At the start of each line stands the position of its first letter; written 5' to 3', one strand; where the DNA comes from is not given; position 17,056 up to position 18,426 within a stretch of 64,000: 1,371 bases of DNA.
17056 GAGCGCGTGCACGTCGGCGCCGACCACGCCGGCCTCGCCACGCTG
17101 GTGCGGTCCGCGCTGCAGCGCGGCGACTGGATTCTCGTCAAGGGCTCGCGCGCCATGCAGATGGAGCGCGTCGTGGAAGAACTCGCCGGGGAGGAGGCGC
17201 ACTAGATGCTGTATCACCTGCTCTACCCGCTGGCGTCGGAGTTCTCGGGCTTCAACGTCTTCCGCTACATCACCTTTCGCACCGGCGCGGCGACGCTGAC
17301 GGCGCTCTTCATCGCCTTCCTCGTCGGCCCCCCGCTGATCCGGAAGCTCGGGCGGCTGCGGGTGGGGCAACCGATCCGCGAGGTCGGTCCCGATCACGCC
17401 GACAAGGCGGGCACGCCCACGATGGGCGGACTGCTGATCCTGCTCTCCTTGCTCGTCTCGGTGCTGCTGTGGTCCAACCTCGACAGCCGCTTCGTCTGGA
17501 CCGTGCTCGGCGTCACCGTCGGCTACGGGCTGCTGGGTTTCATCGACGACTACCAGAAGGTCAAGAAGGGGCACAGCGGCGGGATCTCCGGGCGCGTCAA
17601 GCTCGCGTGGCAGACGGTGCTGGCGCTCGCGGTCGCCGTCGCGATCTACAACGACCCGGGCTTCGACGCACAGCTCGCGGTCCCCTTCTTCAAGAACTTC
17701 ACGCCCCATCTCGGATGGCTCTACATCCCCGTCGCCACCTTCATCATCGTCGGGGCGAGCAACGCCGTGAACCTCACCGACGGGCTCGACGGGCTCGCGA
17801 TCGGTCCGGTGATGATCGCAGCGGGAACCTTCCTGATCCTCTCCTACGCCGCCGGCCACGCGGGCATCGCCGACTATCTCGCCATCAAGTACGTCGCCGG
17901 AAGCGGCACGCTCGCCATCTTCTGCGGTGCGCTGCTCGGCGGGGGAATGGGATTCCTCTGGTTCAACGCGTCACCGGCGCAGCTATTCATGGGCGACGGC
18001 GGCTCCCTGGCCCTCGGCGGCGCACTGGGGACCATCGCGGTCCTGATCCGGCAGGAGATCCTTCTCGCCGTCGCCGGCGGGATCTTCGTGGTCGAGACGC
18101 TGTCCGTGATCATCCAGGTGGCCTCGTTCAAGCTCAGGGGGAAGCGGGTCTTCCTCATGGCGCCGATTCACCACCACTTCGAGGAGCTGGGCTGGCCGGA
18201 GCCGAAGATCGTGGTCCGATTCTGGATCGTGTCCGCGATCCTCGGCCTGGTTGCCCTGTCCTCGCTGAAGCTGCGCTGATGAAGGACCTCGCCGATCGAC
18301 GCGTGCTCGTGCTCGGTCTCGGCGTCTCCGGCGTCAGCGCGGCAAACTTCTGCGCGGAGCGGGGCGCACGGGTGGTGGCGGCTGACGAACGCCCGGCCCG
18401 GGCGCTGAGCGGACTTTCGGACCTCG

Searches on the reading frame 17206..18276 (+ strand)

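Call 65: search_protein_families(library=pfam, proteins=[window:17206-18276:+], max_evalue=0.0001)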
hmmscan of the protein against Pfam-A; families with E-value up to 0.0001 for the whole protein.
window:17206-18276:+ (357 aa): 2 families
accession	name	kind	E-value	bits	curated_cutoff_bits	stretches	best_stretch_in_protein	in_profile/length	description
PF00953.26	Glycos_transf_4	-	2.5e-34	119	27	1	98-280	2-158/160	Glycosyl transferase family 4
PF10555.14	MraY_sig1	-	9.8e-06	25.2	20.1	1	67-79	1-13/13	Phospho-N-acetylmuramoyl-pentapeptide-transferase signature 1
